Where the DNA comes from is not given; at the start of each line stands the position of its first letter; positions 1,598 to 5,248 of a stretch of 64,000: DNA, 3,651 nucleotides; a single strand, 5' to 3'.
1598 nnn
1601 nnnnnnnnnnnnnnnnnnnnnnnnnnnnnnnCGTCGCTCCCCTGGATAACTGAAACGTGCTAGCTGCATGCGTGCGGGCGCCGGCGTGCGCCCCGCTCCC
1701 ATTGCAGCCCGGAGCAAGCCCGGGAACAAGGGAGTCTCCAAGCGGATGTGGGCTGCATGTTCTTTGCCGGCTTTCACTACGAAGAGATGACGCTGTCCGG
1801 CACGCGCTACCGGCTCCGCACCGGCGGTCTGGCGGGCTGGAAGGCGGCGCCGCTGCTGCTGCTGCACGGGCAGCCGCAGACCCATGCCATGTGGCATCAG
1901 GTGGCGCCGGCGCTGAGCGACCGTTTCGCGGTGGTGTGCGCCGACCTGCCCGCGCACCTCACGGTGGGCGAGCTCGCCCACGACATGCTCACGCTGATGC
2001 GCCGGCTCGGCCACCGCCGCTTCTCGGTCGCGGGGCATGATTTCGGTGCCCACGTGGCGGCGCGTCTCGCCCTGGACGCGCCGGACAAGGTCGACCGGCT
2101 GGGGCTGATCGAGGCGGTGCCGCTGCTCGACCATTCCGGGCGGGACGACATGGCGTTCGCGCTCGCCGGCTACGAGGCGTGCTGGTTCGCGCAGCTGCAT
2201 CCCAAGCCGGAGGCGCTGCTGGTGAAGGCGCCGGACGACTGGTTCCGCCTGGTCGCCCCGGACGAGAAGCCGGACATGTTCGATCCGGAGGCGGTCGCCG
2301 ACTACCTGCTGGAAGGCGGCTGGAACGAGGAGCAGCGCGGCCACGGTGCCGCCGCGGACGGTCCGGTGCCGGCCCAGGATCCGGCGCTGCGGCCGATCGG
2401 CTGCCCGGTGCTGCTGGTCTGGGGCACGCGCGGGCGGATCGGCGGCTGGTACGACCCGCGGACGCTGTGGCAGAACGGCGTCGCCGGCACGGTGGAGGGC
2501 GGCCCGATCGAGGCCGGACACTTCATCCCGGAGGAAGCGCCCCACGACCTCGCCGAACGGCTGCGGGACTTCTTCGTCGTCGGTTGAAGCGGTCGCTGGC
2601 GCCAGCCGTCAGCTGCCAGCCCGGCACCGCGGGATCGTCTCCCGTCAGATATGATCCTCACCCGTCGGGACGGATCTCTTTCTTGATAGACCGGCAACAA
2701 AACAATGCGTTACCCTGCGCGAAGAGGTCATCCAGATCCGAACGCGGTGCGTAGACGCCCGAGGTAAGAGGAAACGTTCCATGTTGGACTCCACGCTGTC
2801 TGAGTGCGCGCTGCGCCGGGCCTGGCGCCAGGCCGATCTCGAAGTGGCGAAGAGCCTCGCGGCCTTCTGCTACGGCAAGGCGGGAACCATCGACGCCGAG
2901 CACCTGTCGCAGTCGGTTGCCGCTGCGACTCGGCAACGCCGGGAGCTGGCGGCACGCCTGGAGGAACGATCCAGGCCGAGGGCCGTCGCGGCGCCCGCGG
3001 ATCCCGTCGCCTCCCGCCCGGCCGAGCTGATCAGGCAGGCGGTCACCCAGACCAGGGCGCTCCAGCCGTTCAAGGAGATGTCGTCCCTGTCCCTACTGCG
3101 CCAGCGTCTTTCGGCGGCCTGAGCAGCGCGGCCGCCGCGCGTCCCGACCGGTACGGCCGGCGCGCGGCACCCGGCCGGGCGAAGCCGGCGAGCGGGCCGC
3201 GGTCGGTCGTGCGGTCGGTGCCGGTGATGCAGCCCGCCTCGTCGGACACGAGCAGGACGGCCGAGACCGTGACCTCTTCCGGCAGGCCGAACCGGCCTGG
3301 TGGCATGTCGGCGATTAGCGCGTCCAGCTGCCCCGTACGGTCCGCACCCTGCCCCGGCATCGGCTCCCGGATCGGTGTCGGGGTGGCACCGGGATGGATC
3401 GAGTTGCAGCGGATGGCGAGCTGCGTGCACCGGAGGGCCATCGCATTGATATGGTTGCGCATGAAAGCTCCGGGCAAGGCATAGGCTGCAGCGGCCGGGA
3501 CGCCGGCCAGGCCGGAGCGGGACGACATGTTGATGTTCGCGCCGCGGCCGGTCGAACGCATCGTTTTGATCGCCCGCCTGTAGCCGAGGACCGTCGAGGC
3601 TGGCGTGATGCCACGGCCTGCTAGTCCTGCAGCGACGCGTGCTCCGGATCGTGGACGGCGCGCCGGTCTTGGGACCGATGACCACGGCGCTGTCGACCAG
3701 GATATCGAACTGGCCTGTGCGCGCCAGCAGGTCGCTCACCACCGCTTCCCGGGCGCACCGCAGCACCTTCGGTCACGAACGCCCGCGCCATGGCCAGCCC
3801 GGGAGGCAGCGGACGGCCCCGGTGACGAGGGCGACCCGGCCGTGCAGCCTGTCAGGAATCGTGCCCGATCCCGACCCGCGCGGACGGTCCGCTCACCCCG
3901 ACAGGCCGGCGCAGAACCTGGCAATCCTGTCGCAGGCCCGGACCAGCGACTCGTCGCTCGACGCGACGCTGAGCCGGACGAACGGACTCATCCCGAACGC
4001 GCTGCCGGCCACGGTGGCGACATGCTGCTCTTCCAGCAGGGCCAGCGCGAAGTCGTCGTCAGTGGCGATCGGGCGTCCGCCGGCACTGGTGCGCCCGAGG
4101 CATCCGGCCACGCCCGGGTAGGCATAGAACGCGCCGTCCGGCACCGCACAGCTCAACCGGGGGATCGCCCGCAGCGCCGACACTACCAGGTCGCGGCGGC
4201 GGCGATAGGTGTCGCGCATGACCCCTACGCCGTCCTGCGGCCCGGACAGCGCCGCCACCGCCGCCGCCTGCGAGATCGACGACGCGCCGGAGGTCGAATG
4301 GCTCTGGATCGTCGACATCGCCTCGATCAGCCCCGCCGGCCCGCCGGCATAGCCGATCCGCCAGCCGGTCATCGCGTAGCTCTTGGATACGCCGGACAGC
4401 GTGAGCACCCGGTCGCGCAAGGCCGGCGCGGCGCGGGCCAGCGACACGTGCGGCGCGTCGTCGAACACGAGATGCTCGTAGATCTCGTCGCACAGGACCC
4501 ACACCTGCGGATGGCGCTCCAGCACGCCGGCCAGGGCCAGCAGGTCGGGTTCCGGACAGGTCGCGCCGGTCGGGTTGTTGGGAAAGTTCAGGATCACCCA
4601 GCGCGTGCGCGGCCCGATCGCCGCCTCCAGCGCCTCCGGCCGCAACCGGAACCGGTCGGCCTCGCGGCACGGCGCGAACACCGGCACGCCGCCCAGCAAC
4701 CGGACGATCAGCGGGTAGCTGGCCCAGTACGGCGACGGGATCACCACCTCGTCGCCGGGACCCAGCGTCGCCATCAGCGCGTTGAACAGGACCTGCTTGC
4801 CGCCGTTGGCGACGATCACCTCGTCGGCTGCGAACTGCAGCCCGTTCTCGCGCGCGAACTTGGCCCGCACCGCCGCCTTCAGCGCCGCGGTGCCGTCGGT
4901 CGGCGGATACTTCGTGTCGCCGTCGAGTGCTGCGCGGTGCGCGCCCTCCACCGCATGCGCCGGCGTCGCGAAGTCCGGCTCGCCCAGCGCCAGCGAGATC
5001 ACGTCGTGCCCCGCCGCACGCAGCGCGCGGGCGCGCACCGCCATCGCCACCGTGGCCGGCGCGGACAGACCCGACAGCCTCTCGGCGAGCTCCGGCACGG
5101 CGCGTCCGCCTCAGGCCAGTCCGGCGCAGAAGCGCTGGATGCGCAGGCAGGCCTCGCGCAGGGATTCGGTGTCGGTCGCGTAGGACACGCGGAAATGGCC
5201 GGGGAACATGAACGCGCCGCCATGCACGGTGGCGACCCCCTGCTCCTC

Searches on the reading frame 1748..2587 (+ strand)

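Call 33: search_protein_families(library=phrogs, proteins=[window:1748-2587:+], max_evalue=0.0001)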
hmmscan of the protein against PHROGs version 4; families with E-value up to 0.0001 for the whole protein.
window:1748-2587:+ (279 aa): 1 family
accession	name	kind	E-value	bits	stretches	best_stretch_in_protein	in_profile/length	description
phrog_789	-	other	7.2e-09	35.9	1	21-131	342-461/637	esterase/lipase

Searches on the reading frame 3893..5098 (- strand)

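Call 33: search_protein_families(library=phrogs, proteins=[window:3893-5098:-], max_evalue=0.0001)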
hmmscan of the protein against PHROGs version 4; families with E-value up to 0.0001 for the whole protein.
window:3893-5098:- (401 aa): 1 family
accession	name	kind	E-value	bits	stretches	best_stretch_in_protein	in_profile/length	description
phrog_5879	-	unknown function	3.6e-62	211.4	1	22-395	21-401/403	-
